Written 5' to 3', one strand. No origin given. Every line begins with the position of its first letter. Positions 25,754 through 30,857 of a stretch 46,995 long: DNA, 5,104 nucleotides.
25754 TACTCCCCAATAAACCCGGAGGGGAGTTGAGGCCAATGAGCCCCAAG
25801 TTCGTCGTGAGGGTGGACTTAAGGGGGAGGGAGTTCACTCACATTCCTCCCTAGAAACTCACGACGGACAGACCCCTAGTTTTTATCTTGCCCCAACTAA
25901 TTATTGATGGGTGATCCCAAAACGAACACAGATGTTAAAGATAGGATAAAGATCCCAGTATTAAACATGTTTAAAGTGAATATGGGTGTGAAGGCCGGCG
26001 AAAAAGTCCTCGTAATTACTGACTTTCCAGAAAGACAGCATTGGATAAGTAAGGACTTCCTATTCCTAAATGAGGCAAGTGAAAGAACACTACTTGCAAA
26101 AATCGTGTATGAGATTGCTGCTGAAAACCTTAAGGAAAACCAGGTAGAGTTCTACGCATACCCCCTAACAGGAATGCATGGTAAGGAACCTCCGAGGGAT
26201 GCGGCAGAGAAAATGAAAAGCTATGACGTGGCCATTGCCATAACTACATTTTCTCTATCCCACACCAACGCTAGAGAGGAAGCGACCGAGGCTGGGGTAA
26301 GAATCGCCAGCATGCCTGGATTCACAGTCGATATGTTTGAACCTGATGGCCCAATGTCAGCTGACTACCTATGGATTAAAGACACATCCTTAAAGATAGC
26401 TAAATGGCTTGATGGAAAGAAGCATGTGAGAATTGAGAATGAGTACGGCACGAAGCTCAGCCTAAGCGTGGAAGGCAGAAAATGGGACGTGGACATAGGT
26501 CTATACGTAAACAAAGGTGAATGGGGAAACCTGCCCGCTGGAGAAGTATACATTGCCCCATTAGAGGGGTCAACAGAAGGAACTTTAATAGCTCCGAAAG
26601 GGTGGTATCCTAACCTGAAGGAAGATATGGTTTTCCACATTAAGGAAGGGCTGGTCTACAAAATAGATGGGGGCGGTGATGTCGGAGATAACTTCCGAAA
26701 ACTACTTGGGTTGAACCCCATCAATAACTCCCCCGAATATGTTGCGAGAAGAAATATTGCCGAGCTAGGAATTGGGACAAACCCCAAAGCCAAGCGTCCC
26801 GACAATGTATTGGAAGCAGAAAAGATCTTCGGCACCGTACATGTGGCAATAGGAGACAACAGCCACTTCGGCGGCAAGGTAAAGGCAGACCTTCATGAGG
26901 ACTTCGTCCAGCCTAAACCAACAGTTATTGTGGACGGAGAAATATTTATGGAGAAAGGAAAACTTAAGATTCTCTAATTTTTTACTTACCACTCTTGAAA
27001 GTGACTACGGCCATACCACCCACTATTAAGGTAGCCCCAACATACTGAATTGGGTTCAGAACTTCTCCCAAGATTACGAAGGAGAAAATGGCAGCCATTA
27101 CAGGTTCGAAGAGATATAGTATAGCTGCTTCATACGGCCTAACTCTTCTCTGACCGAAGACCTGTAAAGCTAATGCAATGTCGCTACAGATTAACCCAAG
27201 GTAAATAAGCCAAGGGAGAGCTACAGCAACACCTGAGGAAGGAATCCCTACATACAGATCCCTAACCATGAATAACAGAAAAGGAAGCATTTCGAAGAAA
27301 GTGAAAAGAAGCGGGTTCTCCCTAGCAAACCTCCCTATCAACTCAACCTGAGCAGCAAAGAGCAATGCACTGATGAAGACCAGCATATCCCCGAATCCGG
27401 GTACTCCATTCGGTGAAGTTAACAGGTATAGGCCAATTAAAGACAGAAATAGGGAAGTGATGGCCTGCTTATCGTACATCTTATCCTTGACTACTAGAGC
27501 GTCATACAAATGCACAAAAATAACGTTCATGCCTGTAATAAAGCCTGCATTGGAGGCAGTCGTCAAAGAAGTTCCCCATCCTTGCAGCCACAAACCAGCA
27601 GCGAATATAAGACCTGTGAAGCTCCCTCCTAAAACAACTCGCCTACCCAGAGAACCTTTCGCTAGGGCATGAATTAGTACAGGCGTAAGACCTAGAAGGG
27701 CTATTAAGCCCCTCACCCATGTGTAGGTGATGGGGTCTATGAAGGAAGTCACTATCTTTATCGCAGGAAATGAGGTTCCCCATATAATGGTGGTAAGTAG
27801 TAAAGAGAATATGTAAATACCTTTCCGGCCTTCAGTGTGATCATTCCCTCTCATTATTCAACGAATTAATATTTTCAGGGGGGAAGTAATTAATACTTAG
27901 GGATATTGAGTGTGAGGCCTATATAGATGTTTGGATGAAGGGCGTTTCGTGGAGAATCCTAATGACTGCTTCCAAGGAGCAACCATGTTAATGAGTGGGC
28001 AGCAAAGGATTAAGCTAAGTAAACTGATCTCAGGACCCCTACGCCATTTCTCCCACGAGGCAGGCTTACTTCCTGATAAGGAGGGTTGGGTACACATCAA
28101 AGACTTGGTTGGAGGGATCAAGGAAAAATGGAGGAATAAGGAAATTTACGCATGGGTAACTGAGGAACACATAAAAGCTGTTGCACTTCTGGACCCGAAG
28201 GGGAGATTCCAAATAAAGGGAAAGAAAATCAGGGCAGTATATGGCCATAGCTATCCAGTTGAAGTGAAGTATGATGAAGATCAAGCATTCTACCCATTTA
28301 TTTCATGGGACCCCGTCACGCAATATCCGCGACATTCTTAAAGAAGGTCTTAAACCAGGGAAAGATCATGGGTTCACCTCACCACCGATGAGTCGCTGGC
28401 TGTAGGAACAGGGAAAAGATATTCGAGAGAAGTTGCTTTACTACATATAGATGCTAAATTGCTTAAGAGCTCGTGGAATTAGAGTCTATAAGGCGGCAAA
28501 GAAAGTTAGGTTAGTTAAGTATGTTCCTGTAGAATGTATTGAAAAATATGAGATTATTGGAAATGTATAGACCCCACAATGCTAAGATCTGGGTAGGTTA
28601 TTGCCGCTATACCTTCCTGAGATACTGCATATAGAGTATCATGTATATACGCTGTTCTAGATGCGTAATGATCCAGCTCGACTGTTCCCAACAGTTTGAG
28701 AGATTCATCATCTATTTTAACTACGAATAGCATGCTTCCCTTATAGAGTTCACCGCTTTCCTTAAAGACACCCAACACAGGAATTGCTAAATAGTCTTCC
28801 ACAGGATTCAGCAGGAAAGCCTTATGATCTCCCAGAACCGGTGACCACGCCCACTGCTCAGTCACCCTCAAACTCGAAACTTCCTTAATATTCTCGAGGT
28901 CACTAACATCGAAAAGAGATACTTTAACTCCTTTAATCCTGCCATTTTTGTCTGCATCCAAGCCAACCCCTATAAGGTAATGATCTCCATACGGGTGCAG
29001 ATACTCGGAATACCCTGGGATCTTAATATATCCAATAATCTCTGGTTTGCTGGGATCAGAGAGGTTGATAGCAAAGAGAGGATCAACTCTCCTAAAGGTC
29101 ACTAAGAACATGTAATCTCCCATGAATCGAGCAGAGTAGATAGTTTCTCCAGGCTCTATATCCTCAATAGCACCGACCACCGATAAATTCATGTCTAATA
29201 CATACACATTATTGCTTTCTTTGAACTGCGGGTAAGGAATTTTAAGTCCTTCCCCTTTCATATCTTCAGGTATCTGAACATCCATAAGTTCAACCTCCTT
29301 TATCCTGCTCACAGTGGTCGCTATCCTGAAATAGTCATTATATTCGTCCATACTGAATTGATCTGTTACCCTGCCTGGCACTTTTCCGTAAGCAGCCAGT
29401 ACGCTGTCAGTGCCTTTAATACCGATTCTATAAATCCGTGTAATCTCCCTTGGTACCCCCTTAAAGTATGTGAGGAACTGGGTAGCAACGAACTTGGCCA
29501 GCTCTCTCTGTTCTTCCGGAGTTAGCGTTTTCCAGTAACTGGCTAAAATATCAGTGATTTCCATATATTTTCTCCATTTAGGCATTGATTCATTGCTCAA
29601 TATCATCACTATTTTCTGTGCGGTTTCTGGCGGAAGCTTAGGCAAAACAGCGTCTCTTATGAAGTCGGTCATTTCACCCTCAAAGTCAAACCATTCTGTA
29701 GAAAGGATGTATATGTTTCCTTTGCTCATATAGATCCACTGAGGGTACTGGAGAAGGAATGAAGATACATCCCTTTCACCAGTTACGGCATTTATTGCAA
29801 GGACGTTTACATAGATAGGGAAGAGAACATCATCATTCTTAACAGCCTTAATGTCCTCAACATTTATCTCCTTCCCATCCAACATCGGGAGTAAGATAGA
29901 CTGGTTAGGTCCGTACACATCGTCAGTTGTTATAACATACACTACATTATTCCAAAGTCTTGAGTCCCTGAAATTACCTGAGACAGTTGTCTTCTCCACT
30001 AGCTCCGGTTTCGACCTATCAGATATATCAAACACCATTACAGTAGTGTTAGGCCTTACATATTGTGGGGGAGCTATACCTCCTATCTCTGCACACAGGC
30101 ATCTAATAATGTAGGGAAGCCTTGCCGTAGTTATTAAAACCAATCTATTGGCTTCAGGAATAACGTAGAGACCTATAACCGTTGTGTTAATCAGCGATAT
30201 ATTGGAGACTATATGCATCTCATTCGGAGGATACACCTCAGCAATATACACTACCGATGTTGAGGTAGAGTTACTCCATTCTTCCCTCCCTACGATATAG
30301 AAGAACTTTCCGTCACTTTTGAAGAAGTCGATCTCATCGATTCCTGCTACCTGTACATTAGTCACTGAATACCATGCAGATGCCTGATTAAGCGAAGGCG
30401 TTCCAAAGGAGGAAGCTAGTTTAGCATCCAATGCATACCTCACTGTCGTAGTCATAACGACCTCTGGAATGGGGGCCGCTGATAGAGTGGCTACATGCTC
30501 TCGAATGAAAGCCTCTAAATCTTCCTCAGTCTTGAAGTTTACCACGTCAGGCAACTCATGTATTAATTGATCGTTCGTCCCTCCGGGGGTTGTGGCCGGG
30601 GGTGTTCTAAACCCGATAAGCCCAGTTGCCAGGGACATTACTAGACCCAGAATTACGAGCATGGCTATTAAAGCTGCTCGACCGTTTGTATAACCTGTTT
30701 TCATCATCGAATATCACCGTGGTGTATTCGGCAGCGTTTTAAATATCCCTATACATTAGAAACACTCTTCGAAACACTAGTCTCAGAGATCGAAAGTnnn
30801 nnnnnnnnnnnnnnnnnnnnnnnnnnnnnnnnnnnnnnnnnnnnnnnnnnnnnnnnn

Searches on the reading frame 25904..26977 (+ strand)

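Call 43: search_protein_families(library=pfam, proteins=[window:25904-26977:+], max_evalue=0.00001)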
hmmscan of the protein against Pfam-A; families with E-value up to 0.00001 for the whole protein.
window:25904-26977:+ (357 aa): 1 family
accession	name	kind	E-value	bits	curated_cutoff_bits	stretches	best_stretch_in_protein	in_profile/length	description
PF02073.20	Peptidase_M29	-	2e-06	27.4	27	1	160-254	190-290/406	Thermophilic metalloprotease (M29)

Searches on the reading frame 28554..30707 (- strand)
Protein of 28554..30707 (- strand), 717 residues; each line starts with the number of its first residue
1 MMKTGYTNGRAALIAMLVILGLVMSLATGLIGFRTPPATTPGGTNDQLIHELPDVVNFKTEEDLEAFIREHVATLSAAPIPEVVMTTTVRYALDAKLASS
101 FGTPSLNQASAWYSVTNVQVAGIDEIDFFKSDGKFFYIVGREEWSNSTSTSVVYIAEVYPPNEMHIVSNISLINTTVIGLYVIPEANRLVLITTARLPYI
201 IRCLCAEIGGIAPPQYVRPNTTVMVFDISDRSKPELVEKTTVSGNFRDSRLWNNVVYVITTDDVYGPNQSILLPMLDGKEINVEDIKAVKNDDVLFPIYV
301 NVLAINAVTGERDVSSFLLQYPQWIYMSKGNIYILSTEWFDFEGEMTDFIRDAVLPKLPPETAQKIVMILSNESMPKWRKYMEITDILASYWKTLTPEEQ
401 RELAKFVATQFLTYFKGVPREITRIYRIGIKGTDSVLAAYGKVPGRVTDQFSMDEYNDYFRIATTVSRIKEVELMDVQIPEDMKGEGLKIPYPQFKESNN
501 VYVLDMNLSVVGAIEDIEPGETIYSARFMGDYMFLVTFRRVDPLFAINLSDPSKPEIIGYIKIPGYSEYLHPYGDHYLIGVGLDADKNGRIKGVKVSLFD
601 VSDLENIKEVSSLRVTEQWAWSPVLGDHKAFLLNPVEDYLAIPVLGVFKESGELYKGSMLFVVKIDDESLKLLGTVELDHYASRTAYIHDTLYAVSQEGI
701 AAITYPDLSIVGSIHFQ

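Call 43: search_protein_families(library=pfam, proteins=[window:28554-30707:-], max_evalue=0.00001)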
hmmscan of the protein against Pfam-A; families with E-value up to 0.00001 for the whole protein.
window:28554-30707:- (717 aa): 1 family
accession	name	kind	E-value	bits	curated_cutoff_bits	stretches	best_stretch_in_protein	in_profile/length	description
PF09826.15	Beta_propel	-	6.5e-128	428.1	22.4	1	113-705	1-492/495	Beta propeller domain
